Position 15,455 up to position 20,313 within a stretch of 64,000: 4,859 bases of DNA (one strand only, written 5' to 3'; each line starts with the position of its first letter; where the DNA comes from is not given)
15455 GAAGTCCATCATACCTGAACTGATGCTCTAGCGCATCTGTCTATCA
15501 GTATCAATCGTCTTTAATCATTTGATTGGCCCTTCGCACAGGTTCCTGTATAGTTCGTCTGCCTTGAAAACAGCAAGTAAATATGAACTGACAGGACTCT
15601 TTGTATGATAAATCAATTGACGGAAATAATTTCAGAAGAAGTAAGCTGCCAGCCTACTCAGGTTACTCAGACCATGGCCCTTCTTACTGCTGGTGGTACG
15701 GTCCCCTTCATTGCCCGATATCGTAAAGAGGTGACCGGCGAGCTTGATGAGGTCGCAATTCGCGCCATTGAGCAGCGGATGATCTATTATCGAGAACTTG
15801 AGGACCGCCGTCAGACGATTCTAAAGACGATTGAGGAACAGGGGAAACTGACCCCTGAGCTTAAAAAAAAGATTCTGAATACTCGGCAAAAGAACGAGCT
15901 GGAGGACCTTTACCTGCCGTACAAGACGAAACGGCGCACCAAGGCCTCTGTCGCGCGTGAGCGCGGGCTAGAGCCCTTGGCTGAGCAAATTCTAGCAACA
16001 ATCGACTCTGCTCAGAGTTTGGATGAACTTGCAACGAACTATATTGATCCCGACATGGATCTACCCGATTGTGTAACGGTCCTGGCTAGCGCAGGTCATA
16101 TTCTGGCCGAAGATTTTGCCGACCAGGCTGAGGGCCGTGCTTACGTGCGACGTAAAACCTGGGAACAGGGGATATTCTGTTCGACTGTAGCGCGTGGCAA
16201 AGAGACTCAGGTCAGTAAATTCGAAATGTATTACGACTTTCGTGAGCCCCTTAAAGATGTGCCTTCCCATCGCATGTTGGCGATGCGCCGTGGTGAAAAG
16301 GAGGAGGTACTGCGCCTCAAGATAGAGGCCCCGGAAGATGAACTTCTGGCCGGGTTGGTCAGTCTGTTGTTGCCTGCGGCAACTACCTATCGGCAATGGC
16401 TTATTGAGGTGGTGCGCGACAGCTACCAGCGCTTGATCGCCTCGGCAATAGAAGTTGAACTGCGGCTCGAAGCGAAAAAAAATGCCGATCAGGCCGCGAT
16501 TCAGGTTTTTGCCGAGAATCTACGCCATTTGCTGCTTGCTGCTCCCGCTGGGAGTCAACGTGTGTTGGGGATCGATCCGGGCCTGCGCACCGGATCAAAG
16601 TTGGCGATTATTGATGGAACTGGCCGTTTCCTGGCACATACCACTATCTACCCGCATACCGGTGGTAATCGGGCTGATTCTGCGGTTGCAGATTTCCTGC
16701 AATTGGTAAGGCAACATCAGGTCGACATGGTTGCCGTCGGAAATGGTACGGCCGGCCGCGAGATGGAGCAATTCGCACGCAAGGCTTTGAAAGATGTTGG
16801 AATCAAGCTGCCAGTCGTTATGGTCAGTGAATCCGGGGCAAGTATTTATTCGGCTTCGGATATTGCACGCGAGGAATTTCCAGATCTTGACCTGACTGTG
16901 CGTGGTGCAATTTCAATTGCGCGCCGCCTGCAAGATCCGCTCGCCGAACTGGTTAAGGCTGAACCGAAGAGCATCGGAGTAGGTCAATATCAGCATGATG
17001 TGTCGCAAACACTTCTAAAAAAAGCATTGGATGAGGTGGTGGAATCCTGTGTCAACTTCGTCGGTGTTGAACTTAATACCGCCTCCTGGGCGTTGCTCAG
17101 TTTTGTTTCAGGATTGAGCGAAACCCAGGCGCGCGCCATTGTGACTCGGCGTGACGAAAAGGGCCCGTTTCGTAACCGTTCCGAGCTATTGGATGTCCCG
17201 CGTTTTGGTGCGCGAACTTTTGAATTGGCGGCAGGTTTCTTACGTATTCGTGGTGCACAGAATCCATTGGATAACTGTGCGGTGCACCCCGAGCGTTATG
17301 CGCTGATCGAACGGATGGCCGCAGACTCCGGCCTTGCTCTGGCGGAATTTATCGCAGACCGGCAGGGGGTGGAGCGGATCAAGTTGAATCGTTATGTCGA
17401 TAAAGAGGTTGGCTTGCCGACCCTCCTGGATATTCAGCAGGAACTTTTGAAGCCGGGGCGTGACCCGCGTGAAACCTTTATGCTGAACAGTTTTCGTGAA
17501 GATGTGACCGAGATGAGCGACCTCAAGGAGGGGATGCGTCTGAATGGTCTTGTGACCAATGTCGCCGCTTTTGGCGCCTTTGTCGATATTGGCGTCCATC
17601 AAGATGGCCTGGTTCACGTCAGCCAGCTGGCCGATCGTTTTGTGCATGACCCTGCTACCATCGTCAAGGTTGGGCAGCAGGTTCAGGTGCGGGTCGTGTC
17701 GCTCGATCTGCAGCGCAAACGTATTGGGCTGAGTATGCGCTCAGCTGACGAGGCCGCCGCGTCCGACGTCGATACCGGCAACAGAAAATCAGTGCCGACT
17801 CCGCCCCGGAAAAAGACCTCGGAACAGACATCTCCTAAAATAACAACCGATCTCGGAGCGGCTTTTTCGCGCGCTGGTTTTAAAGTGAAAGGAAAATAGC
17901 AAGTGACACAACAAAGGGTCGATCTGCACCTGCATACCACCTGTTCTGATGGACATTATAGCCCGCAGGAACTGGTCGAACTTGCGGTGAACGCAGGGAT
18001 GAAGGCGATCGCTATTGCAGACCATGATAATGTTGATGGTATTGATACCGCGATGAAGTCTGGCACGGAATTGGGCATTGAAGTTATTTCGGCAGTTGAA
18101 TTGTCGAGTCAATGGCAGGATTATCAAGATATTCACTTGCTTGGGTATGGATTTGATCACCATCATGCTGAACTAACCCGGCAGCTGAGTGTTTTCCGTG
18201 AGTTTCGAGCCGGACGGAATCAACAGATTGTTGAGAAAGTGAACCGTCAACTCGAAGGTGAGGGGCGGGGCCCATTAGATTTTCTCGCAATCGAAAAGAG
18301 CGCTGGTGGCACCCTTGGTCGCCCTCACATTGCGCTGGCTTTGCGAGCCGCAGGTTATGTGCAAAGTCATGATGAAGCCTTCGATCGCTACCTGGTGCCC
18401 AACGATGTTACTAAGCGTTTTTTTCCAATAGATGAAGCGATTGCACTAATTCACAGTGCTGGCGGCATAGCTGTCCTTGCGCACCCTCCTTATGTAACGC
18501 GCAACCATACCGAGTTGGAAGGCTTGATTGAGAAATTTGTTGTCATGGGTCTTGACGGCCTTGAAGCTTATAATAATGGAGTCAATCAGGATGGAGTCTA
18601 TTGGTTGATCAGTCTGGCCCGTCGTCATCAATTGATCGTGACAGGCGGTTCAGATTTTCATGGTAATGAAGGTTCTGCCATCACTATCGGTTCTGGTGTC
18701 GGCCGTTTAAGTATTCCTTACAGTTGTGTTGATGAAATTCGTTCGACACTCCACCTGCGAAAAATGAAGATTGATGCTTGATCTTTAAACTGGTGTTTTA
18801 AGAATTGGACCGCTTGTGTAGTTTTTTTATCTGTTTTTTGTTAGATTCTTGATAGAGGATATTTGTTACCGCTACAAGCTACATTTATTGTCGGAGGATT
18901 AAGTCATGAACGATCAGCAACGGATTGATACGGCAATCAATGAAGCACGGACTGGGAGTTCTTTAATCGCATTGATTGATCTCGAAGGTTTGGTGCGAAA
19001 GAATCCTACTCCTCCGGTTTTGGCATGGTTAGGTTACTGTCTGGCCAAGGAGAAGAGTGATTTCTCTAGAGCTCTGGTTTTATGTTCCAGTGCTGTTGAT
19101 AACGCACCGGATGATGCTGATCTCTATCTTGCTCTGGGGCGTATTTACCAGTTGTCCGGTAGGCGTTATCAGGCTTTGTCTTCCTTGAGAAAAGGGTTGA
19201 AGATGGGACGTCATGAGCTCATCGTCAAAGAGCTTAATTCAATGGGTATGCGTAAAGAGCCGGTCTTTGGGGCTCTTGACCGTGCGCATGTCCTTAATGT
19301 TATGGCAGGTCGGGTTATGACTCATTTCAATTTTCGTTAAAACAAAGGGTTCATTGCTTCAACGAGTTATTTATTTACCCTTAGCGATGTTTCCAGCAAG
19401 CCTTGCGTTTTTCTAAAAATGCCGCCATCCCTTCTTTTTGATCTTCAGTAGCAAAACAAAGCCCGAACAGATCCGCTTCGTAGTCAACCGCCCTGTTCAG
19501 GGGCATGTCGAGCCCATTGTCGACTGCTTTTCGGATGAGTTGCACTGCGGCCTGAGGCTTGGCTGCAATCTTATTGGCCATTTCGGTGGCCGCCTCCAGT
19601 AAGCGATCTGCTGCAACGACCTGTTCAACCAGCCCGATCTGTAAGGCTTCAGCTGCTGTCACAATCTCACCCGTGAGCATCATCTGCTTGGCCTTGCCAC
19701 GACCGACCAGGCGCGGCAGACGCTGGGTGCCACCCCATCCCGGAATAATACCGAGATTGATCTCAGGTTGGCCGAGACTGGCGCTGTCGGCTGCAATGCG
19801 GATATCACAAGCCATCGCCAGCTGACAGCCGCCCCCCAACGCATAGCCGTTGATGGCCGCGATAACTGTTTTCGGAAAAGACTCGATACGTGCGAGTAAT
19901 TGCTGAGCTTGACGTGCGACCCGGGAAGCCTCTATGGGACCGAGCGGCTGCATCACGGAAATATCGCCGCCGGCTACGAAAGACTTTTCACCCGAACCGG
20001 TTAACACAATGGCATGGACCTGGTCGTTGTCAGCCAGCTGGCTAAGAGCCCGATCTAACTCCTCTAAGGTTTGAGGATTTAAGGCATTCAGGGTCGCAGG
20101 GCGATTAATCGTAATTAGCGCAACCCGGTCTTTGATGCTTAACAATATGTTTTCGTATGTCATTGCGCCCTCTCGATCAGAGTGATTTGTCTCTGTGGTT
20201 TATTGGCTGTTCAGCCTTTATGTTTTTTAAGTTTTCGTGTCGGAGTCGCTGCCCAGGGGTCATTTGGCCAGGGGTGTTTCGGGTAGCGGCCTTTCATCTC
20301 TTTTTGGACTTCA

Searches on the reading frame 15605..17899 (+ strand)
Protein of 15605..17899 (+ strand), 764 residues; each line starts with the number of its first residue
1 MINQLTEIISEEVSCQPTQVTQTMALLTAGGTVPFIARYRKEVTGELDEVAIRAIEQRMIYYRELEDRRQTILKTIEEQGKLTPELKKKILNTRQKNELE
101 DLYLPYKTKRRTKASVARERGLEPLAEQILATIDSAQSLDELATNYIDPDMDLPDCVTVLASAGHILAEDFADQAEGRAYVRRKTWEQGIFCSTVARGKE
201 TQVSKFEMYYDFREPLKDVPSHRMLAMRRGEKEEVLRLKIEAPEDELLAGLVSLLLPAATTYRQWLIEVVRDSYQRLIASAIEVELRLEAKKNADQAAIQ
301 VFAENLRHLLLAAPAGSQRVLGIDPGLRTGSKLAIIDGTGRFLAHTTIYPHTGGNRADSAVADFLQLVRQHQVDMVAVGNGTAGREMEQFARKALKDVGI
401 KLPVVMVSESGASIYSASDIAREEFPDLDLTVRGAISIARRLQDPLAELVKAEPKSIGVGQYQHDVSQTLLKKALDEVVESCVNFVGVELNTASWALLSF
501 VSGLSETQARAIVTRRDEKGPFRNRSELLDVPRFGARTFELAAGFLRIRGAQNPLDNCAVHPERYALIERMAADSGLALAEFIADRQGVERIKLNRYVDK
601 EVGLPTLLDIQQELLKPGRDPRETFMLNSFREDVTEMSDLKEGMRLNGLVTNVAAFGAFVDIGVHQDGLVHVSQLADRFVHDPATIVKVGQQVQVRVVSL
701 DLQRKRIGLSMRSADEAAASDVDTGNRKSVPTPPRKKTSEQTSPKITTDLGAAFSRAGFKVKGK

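Call 36: search_protein_families(library=ncbifam, proteins=[window:15605-17899:+], max_evalue=1e-10)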
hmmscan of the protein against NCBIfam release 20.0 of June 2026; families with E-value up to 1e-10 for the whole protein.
window:15605-17899:+ (764 aa): 18 families
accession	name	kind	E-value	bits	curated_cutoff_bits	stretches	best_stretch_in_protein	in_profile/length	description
NF005208.0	PRK06676.1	equivalog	2.3e-21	76.2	368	1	639-723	275-359/391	30S ribosomal protein S1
NF040579.1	S1_dom_CvfD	subfamily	4.7e-20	71.9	117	1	641-721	2-82/113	CvfD/Ygs/GSP13 family RNA-binding post-transcriptional regulator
NF005973.0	PRK08059.1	equivalog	1.3e-19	70.6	148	1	637-725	2-85/123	S1 domain-containing post-transcriptional regulator GSP13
NF006363.0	PRK08582.1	equivalog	1.1e-18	67.8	171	1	642-734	5-92/140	S1 domain-containing RNA-binding protein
NF004954.0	PRK06299.1-4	equivalog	6.5e-18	64.2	727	1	635-717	184-265/560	30S ribosomal protein S1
NF005911.0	PRK07899.1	equivalog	8.3e-18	64.3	691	1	637-716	203-281/486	30S ribosomal protein S1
NF000907.0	PRK00087.1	equivalog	5.4e-17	61.2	624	1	640-723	561-640/671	bifunctional 4-hydroxy-3-methylbut-2-enyl diphosphate reductase/30S ribosomal protein S1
NF004955.0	PRK06299.1-5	equivalog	9.9e-17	60.4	878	1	635-716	190-271/566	30S ribosomal protein S1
NF010379.0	PRK13806.1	equivalog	1.6e-16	60.1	648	1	639-716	289-367/491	30S ribosomal protein S1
NF004952.0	PRK06299.1-2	equivalog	1.9e-16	59.5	524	1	637-714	213-289/580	30S ribosomal protein S1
TIGR00717.1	rpsA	equivalog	1.3e-15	57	577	1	637-716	182-260/516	30S ribosomal protein S1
NF004951.0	PRK06299.1-1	equivalog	1.7e-15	56.4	918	1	637-716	186-264/556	30S ribosomal protein S1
NF004953.0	PRK06299.1-3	equivalog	1.3e-14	53.4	720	1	637-717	208-287/580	30S ribosomal protein S1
NF004473.0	PRK05807.1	equivalog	4e-14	53.2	178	1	640-718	3-79/136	S1 domain-containing RNA-binding protein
NF005573.0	PRK07252.1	equivalog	2.9e-13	49.8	183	1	641-717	2-78/120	S1 RNA-binding domain-containing protein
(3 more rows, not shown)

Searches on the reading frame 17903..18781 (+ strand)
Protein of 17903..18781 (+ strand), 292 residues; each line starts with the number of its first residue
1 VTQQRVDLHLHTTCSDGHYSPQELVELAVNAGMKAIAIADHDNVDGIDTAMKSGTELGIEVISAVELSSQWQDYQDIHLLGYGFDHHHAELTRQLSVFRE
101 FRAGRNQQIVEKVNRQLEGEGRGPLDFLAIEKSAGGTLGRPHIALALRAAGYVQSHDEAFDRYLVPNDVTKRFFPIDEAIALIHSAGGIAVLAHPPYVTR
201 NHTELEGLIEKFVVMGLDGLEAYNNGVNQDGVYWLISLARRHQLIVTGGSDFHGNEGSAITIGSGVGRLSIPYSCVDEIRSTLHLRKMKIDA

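Call 36: search_protein_families(library=ncbifam, proteins=[window:17903-18781:+], max_evalue=1e-10)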
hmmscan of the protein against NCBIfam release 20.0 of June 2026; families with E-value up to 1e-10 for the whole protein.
window:17903-18781:+ (292 aa): 4 families
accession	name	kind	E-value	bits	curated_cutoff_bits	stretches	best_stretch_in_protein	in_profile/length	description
NF041577.1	nside_bi_sphtase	equivalog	1.4e-50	172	400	1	4-264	2-261/276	3',5'-nucleoside bisphosphate phosphatase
NF047791.1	RNaseRnm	equivalog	6.6e-46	156.8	375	1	6-263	3-259/275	RNase RNM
NF041661.1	Cycl_ph_dihydrol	equivalog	1.5e-24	86.8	500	1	7-263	1-254/259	phosphoribosyl 1,2-cyclic phosphate 1,2-diphosphodiesterase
NF038032.1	CehA_McbA_metalo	domain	2.8e-15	56.6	80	0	5-71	4-71/315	CehA/McbA family metallohydrolase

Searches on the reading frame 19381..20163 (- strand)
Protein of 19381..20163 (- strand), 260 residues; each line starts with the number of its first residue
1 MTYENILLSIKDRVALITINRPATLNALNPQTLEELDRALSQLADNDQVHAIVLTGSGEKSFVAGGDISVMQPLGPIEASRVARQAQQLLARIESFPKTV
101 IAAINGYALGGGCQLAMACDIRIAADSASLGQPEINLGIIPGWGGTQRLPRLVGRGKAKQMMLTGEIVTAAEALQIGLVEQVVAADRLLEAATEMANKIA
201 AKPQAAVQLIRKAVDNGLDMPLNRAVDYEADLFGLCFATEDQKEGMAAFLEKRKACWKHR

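Call 36: search_protein_families(library=ncbifam, proteins=[window:19381-20163:-], max_evalue=1e-10)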
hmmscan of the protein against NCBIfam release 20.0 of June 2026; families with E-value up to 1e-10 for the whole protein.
window:19381-20163:- (260 aa): 73 families (the best 25 are shown)
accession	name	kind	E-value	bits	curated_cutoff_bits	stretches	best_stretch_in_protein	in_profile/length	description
NF004475.0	PRK05809.1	subfamily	2.1e-103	345.3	394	1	1-259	1-259/260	short-chain-enoyl-CoA hydratase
NF004517.0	PRK05862.1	equivalog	1.5e-85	286.8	396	1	1-260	1-257/257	enoyl-CoA hydratase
NF006007.0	PRK08138.1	subfamily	1e-81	274.1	355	1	10-258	14-259/261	enoyl-CoA hydratase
NF005803.0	PRK07658.1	equivalog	9.3e-81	271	313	1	6-259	4-256/257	enoyl-CoA hydratase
NF005802.0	PRK07657.1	equivalog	4.4e-74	249.3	363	1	6-258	5-258/260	enoyl-CoA hydratase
NF007239.0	PRK09674.1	equivalog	6.6e-73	245.3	371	1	3-258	3-255/257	2,3-dehydroadipyl-CoA hydratase PaaF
NF004634.0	PRK05980.1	equivalog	6e-72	242.2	375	1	4-258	3-261/263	crotonase/enoyl-CoA hydratase family protein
NF051848.1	EnCoAHydtEchA19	equivalog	8.1e-70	235.3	400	1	6-260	2-258/258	enoyl-CoA hydratase EchA19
NF006566.0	PRK09076.1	subfamily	4.1e-69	233.1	286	1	4-259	5-259/260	enoyl-CoA hydratase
NF006699.0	PRK09245.1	subfamily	2.6e-59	200.7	354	1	6-258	5-264/266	crotonase/enoyl-CoA hydratase family protein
NF004840.0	PRK06190.1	equivalog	3.6e-59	200.5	253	1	5-232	5-231/260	enoyl-CoA hydratase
NF004795.0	PRK06143.1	subfamily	3.3e-56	190.7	283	1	12-254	17-258/260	enoyl-CoA hydratase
NF004781.0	PRK06127.1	subfamily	1.4e-55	188.9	291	1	4-258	11-267/269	enoyl-CoA hydratase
NF042430.2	EnCoAhydt_DpgD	equivalog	6e-55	186.5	400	1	11-259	4-257/258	enoyl-CoA-hydratase DpgD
NF005073.0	PRK06495.1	subfamily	3.8e-54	183.7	296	1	4-260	4-257/257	enoyl-CoA hydratase/isomerase family protein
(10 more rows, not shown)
